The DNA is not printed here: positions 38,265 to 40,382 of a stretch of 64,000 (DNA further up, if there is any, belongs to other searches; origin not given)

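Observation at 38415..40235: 606-aa fusion of an (alpha/alpha)-toroid-like repeat domain with a class I SAM methyltransferase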

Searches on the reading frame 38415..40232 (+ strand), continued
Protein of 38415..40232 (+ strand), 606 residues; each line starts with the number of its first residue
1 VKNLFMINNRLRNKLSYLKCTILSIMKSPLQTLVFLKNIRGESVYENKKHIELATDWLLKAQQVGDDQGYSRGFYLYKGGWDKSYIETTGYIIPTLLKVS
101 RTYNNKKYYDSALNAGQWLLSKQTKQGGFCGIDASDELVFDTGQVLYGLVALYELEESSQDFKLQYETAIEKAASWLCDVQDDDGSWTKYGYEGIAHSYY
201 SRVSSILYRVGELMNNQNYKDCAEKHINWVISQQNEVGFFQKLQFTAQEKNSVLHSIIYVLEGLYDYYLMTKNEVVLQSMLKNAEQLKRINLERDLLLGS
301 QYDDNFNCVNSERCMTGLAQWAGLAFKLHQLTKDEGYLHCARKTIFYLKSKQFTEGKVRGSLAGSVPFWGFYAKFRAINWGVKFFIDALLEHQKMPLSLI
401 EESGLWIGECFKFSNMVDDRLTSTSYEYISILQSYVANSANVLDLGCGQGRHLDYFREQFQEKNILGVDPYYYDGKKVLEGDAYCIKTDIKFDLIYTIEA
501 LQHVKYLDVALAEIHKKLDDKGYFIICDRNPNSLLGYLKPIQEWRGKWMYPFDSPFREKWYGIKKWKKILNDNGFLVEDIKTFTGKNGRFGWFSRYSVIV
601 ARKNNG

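Call 50: search_protein_families(library=pfam, proteins=[P0144, P0242, P0205], max_evalue=10)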
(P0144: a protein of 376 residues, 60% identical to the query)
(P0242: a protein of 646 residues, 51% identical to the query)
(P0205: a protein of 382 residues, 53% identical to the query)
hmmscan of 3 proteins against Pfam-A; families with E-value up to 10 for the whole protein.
P0144 (376 aa): 5 families
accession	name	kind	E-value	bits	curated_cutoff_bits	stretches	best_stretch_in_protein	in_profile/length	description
PF06662.19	C5-epim_C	-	0.00082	19.4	23.3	2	292-333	31-72/188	D-glucuronyl C5-epimerase C-terminus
PF13243.12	SQHop_cyclase_C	-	0.003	17.1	26.1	1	86-236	157-303/319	Squalene-hopene cyclase C-terminal domain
PF07944.18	Beta-AFase-like_GH127_cat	-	0.0068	15.9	24.9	1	125-315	61-200/376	Beta-L-arabinofuranosidase, GH127 catalytic domain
PF09492.16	Pec_lyase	-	0.015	15.1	22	0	131-167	48-84/292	Pectic acid lyase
PF07803.16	GSG-1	-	0.079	13.3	27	1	131-161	61-91/109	GSG1-like protein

P0242 (646 aa): 11 families
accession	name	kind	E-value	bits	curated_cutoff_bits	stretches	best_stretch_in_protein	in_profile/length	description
PF13243.12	SQHop_cyclase_C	-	1.2e-09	38.1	26.1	2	57-233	136-304/319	Squalene-hopene cyclase C-terminal domain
PF09492.16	Pec_lyase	-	5e-09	36.3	22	3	124-175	47-96/292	Pectic acid lyase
PF00551.24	Formyl_trans_N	-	8.4e-08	32.6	26.1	1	500-608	70-180/181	Formyl transferase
PF06662.19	C5-epim_C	-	1.6e-05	24.9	23.3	2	117-163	30-76/188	D-glucuronyl C5-epimerase C-terminus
PF00432.27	Prenyltrans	-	2.4e-05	24.4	26.5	2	81-167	47-127/304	Prenyltransferase alpha-alpha toroid domain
PF07470.19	Glyco_hydro_88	-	0.00017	21.1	26.6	1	67-163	35-124/352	Glycosyl Hydrolase Family 88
PF07944.18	Beta-AFase-like_GH127_cat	-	0.00035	20.1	24.9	1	71-154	135-216/376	Beta-L-arabinofuranosidase, GH127 catalytic domain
PF13249.12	SQHop_cyclase_N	-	0.11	12.1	26.2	1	139-163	45-68/291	Squalene-hopene cyclase N-terminal domain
PF07678.20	TED_complement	-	0.11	12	22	0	141-159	116-134/312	A-macroglobulin TED domain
PF05147.19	LANC_like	-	0.21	10.6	23.2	1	124-214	112-209/350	Lanthionine synthetase C-like protein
PF22562.2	UBA_7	-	4.2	7.8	27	0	143-156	32-45/48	UBA-like domain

P0205 (382 aa): 7 families
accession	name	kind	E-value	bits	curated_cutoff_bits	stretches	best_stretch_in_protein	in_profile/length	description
PF07944.18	Beta-AFase-like_GH127_cat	-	3.9e-06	26.6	24.9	1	117-206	60-163/376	Beta-L-arabinofuranosidase, GH127 catalytic domain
PF09492.16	Pec_lyase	-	0.00043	20.1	22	1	121-160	45-84/292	Pectic acid lyase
PF07470.19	Glyco_hydro_88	-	0.0017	17.9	26.6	1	116-212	30-120/352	Glycosyl Hydrolase Family 88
PF00432.27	Prenyltrans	-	0.0028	17.6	26.5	1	143-277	55-178/304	Prenyltransferase alpha-alpha toroid domain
PF01532.26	Glyco_hydro_47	-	0.0088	15.5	22.9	1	280-328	144-195/455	Glycosyl hydrolase family 47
PF03584.20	Herpes_ICP4_N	-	0.12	12.7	25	1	289-368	77-153/174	Herpesvirus ICP4-like protein N-terminal region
PF06662.19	C5-epim_C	-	0.12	12.3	23.3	0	115-143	29-57/188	D-glucuronyl C5-epimerase C-terminus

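Call 54: search_protein_families(library=pfam, proteins=[L024:11902-12810:+, L036:9354-10043:+, L056:10626-11342:+, L015:16120-17181:+, L009:18726-19619:+, L053:11382-12641:+, L009:13548-14018:+, L021:5246-6571:+, L072:17528-18661:+], max_evalue=0.01)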
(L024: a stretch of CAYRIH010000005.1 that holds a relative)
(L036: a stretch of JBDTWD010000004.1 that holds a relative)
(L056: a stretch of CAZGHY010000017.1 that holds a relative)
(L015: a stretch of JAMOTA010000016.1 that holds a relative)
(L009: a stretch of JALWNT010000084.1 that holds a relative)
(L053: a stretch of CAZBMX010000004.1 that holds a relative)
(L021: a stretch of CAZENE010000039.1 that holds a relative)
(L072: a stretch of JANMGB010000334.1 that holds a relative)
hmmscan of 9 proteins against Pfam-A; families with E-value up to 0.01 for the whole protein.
L024:11902-12810:+ (303 aa): 6 families
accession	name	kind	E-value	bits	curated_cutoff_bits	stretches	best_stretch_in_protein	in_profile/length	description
PF05050.19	Methyltransf_21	-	3.5e-25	89.5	22.7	1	99-263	1-173/173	Methyltransferase FkbM domain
PF02475.24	TRM5-TYW2_MTfase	-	4.7e-10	40.1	28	1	87-158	30-103/164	TRM5/TYW2 methyltransferase domain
PF05575.17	V_cholerae_RfbT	-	0.00019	21.3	27.9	1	87-142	73-127/286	Vibrio cholerae RfbT protein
PF01135.25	PCMT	-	0.00028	21.2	20.3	1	86-150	68-130/210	Protein-L-isoaspartate(D-aspartate) O-methyltransferase (PCMT)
PF13847.12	Methyltransf_31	-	0.00073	19.7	27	1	92-147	2-57/145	Methyltransferase domain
PF01728.25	FtsJ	-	0.0037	17.7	24.1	1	89-141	17-70/181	FtsJ-like methyltransferase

L036:9354-10043:+ (230 aa): 1 family
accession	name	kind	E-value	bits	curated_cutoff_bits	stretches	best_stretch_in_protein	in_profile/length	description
PF05050.19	Methyltransf_21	-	2.6e-09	37.9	22.7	1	139-213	95-173/173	Methyltransferase FkbM domain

L056:10626-11342:+ (239 aa): 10 families
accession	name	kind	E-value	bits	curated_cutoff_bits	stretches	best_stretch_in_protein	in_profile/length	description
PF13649.12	Methyltransf_25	-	1.8e-14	54.6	27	1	28-124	1-97/97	Methyltransferase domain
PF08242.18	Methyltransf_12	-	5.8e-14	53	30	1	29-126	1-98/98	Methyltransferase domain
PF08241.18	Methyltransf_11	-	8.3e-14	52.4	21.2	1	29-128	1-95/95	Methyltransferase domain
PF13489.12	Methyltransf_23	-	1.8e-12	47.7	27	1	18-168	15-161/164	Methyltransferase domain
PF13847.12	Methyltransf_31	-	5.2e-12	46.1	27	1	24-164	3-144/145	Methyltransferase domain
PF02353.26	CMAS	-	5.2e-07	29.7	27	1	24-133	62-169/273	Mycolic acid cyclopropane synthetase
PF08003.17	Methyltransf_9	-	6.6e-07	29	23.8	1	17-128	108-217/315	Protein of unknown function (DUF1698)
PF05175.20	MTS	-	1.4e-05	25.2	23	1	15-128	22-138/170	Methyltransferase small domain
PF03291.22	mRNA_G-N7_MeTrfase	-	0.00023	20.8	26.6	1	26-71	63-108/315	mRNA (guanine-N(7))-methyltransferase domain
PF13679.12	Methyltransf_32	-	0.0051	17.2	27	1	9-73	10-78/143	Methyltransferase domain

L015:16120-17181:+ (354 aa): 2 families
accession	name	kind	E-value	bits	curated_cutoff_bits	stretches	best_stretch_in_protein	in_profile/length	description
PF13692.12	Glyco_trans_1_4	-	1.6e-09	38.6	27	1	191-303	2-113/142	Glycosyl transferases group 1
PF00534.26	Glycos_transf_1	-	3.6e-06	27.1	26.4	1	179-298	4-124/172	Glycosyl transferases group 1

L009:18726-19619:+ (298 aa): 1 family
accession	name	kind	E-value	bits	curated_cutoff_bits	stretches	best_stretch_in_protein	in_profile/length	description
PF01075.23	Glyco_transf_9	-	2.5e-23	83.1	22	1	137-268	97-238/247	Glycosyltransferase family 9 (heptosyltransferase)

L053:11382-12641:+ (420 aa): 0 families

L009:13548-14018:+ (157 aa): 1 family
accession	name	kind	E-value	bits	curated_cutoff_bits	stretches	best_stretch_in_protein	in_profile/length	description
PF01467.32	CTP_transf_like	-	7.3e-22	78.4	21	1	24-146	2-130/133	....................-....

L021:5246-6571:+ (442 aa): 2 families
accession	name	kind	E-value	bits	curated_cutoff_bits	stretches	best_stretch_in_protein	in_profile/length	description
PF13714.12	PEP_mutase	-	4.5e-54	184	31.5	1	158-416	1-240/240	Phosphoenolpyruvate phosphomutase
PF01467.32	CTP_transf_like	-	5.8e-16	59.3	21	1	19-141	5-131/133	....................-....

L072:17528-18661:+ (378 aa): 1 family
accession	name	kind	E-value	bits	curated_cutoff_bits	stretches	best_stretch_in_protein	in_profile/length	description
PF02350.25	Epimerase_2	-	2.9e-123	411.6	30.6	1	24-375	2-346/347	UDP-N-acetylglucosamine 2-epimerase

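Call 70: search_protein_families(library=pfam, proteins=[L005:11746-13089:+, L017:3353-4708:+, L008:11737-12741:+, L008:12731-13492:+, L008:13496-14176:+, L011:11740-12711:+, L006:1903-2514:+, L006:5593-6282:+, L009:14708-15424:+, L009:15411-16478:+], max_evalue=0.0001)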
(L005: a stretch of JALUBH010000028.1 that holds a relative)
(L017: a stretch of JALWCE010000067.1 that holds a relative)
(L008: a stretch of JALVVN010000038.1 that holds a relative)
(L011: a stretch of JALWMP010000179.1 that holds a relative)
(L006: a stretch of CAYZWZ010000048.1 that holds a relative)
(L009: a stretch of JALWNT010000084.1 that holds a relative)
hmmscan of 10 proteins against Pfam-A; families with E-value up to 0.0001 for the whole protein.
L005:11746-13089:+ (448 aa): 6 families
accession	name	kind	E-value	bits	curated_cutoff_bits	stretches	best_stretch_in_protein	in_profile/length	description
PF01128.25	IspD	-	3.3e-43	148.5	27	1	5-231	2-220/221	2-C-methyl-D-erythritol 4-phosphate cytidylyltransferase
PF00106.31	adh_short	-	1.1e-23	84.2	26.6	1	283-412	55-190/195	short chain dehydrogenase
PF13561.12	adh_short_C2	-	8.3e-21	75.1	27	1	248-413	20-185/236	Enoyl-(Acyl carrier protein) reductase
PF12804.13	NTP_transf_3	-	2.2e-10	41.4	27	1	6-130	1-115/160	MobA-like NTP transferase domain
PF08659.16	KR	-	6.5e-07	29.9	22.6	1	249-383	26-159/180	KR domain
PF00483.29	NTP_transferase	-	8.4e-06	26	21.2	1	6-103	2-101/245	Nucleotidyl transferase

L017:3353-4708:+ (452 aa): 5 families
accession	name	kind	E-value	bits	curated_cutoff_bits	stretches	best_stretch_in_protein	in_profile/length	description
PF01128.25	IspD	-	3.9e-48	164.6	27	1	6-232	2-220/221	2-C-methyl-D-erythritol 4-phosphate cytidylyltransferase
PF00106.31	adh_short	-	2.3e-26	92.9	26.6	1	263-410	14-187/195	short chain dehydrogenase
PF13561.12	adh_short_C2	-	4.1e-24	85.9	27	1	249-410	20-181/236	Enoyl-(Acyl carrier protein) reductase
PF12804.13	NTP_transf_3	-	9.5e-12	45.8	27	1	7-130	1-114/160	MobA-like NTP transferase domain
PF08659.16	KR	-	3.3e-07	30.9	22.6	1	251-381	27-156/180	KR domain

L008:11737-12741:+ (335 aa): 1 family
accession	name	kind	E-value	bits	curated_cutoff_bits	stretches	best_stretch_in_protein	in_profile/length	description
PF01467.32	CTP_transf_like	-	1.1e-06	29.3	21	1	7-46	1-41/133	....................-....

L008:12731-13492:+ (254 aa): 9 families
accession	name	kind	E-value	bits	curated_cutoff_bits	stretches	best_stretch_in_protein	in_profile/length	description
PF05891.18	Methyltransf_PK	-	2.4e-12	47.3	27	1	9-185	11-188/218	AdoMet dependent proline di-methyltransferase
PF13649.12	Methyltransf_25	-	1.8e-11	45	27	1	59-149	2-95/97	Methyltransferase domain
PF08241.18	Methyltransf_11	-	8.4e-10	39.6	21.2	1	59-153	1-93/95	Methyltransferase domain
PF13847.12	Methyltransf_31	-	1.8e-09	37.9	27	1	54-166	3-120/145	Methyltransferase domain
PF03848.20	TehB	-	2.1e-09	37.5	20.4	1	56-188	32-166/193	Tellurite resistance protein TehB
PF13489.12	Methyltransf_23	-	4.3e-09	36.8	27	1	40-158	7-119/164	Methyltransferase domain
PF08242.18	Methyltransf_12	-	5.7e-09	37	30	1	59-152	1-97/98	Methyltransferase domain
PF05401.17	NodS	-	2.6e-08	34.4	24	1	50-154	39-143/201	Nodulation protein S (NodS)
PF05958.17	tRNA_U5-meth_tr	-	2.2e-05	24.1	23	1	46-117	194-267/357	tRNA (Uracil-5-)-methyltransferase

L008:13496-14176:+ (227 aa): 1 family
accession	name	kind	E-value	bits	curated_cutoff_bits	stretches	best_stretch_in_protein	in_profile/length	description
PF01177.27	Asp_Glu_race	-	5.5e-27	95.4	31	1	9-216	1-208/211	Asp/Glu/Hydantoin racemase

L011:11740-12711:+ (324 aa): 3 families
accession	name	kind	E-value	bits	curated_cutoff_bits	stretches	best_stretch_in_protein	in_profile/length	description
PF01128.25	IspD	-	6.8e-43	147.4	27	1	5-231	2-220/221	2-C-methyl-D-erythritol 4-phosphate cytidylyltransferase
PF12804.13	NTP_transf_3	-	9.9e-10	39.3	27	1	6-127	1-112/160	MobA-like NTP transferase domain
PF00483.29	NTP_transferase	-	1.7e-06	28.2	21.2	1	6-109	2-103/245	Nucleotidyl transferase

L006:1903-2514:+ (204 aa): 0 families

L006:5593-6282:+ (230 aa): 1 family
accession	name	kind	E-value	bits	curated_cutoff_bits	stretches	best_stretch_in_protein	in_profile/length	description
PF01066.26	CDP-OH_P_transf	-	5.2e-12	46.8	22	1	47-148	4-109/152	CDP-alcohol phosphatidyltransferase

L009:14708-15424:+ (239 aa): 1 family
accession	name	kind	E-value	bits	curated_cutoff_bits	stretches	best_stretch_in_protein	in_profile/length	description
PF06293.20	Kdo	-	7.1e-05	22.8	21.3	0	83-169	67-167/207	Lipopolysaccharide kinase (Kdo/WaaP) family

L009:15411-16478:+ (356 aa): 2 families
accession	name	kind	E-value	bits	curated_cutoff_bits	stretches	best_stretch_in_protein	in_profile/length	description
PF02223.23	Thymidylate_kin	-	1.7e-05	25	27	0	197-325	3-148/185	Thymidylate kinase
PF13207.12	AAA_17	-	5.8e-05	23.8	27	0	197-223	2-28/136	AAA domain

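Call 83: search_protein_families(library=pfam, proteins=[L001:15792-17069:+], max_evalue=10)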
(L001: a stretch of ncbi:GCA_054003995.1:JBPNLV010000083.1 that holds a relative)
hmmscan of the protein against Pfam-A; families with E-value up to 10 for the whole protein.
L001:15792-17069:+ (426 aa): 0 families
